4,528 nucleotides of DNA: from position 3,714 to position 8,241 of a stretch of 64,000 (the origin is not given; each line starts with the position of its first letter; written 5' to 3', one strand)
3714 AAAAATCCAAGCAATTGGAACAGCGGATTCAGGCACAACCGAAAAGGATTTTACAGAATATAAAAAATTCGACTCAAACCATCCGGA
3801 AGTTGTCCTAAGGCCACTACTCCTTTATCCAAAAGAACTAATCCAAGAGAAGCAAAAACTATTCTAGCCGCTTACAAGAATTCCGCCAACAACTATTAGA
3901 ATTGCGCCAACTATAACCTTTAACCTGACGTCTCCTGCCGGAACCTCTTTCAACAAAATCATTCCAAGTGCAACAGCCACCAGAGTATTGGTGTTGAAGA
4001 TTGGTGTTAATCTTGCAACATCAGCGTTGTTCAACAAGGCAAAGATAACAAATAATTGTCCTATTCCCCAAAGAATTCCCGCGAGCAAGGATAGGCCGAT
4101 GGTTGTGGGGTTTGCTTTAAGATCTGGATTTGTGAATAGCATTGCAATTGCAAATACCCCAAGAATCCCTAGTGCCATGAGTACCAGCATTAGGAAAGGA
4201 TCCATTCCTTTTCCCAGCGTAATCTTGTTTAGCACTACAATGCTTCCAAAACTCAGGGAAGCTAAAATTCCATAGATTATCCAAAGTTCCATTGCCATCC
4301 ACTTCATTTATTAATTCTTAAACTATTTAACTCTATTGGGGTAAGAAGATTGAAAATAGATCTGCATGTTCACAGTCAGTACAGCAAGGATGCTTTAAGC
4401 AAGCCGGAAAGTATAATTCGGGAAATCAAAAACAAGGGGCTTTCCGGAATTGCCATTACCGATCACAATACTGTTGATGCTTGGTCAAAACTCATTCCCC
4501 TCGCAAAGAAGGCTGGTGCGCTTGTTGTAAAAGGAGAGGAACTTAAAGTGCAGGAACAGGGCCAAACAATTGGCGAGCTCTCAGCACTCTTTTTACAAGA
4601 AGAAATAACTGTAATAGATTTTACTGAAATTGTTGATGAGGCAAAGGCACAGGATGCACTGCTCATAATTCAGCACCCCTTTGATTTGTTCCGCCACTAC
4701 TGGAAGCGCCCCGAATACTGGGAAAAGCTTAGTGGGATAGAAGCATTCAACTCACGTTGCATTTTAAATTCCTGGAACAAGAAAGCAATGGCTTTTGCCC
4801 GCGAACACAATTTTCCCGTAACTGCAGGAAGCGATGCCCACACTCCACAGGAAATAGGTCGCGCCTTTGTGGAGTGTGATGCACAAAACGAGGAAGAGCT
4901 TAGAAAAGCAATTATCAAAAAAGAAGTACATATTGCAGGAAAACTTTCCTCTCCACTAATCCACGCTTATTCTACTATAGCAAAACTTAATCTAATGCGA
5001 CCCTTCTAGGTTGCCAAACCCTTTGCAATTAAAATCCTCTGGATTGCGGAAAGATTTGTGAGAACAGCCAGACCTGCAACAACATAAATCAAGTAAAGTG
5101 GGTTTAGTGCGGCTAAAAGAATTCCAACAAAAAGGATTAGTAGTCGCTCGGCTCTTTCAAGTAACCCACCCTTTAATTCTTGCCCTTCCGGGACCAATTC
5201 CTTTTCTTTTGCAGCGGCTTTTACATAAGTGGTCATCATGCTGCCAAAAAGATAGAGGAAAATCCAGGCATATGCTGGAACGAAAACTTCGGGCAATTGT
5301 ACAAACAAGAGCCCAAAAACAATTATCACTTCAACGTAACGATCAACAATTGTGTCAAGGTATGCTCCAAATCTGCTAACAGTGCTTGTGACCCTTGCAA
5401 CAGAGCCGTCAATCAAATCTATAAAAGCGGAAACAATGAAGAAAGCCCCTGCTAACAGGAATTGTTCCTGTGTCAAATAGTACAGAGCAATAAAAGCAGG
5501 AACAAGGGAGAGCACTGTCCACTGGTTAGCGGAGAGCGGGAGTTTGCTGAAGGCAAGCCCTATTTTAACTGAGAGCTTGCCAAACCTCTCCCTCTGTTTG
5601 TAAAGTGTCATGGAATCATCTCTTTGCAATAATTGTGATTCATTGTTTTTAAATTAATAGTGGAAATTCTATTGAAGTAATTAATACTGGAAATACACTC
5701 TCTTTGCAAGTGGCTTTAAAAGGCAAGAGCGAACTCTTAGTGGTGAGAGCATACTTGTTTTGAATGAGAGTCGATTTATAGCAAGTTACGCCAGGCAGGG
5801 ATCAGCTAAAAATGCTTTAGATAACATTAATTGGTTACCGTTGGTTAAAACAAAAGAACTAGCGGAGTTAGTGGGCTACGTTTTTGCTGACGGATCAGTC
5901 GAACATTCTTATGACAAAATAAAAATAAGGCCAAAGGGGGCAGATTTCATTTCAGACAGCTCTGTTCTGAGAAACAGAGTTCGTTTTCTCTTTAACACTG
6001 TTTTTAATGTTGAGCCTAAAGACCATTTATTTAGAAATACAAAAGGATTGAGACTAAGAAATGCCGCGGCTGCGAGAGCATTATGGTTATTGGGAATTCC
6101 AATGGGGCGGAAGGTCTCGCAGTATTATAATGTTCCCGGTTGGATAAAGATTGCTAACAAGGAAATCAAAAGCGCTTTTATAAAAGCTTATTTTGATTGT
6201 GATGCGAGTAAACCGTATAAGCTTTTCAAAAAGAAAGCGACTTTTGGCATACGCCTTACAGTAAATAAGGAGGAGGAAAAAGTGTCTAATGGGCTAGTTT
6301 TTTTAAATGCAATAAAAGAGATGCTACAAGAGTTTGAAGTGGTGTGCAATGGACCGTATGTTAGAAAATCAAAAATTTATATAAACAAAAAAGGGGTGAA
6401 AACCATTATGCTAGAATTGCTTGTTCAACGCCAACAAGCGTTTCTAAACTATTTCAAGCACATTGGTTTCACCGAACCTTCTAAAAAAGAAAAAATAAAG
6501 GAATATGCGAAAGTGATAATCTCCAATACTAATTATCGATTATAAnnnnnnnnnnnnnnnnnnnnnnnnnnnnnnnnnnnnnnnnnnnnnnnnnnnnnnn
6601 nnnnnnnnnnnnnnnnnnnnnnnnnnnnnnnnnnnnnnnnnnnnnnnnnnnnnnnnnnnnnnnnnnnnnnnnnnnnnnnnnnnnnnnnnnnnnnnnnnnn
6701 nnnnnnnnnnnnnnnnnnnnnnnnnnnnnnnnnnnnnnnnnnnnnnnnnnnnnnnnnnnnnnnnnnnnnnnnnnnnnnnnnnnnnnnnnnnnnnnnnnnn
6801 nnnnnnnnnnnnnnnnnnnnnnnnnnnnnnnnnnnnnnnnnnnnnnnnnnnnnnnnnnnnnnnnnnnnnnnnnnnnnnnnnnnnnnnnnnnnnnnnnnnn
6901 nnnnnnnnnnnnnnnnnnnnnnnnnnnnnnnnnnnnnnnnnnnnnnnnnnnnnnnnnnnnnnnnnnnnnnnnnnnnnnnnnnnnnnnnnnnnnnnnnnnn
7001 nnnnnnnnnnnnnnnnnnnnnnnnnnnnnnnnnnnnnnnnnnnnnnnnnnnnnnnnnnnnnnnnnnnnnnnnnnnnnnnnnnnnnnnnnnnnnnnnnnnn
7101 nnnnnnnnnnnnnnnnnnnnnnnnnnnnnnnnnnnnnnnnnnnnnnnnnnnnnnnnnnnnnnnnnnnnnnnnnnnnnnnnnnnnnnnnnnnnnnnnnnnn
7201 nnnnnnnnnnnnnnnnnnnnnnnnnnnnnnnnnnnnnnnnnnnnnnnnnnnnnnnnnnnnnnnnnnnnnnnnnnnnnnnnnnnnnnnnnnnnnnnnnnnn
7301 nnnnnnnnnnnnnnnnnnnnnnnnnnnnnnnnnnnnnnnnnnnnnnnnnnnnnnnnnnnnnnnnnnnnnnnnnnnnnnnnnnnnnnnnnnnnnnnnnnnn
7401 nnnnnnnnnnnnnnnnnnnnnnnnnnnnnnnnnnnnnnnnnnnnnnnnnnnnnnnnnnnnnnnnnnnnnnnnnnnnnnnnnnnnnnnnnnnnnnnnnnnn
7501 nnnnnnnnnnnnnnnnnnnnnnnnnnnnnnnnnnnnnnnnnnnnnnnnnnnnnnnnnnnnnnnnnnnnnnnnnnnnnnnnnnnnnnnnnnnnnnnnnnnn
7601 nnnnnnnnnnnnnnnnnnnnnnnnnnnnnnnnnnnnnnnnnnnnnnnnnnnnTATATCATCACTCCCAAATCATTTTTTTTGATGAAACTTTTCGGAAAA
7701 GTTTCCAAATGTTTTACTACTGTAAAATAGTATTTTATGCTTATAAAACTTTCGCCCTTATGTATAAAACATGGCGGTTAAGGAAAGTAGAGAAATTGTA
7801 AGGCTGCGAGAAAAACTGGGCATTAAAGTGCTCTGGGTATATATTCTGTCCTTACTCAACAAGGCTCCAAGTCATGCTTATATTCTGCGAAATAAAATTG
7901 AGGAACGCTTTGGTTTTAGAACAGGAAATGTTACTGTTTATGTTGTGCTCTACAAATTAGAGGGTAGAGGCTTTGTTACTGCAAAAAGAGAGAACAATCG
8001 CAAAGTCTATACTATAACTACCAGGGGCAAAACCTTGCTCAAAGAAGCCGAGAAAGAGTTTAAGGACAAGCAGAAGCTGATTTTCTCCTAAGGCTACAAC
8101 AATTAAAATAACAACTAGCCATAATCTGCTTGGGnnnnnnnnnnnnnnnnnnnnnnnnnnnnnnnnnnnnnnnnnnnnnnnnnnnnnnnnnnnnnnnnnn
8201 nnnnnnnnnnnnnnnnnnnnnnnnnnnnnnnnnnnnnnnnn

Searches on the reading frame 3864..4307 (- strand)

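Call 83: search_protein_families(library=pfam, proteins=[window:3864-4307:-], max_evalue=0.00001)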
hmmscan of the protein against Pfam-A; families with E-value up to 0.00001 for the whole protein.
window:3864-4307:- (147 aa): 2 families
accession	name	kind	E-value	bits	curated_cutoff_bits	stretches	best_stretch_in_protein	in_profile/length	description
PF00892.27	EamA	-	5.6e-11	43.3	28.2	1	8-146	2-134/135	EamA-like transporter family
PF06800.18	Sugar_transport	-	4.2e-07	30.1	26.3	1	14-144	4-129/280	Sugar transport protein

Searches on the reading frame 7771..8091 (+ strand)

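Call 83: search_protein_families(library=pfam, proteins=[window:7771-8091:+], max_evalue=0.00001)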
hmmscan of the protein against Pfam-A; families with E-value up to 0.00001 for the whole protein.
window:7771-8091:+ (106 aa): 1 family
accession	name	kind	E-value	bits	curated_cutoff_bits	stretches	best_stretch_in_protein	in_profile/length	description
PF03551.20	PadR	-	1.6e-13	50.9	27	1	25-92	1-75/75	Transcriptional regulator PadR-like family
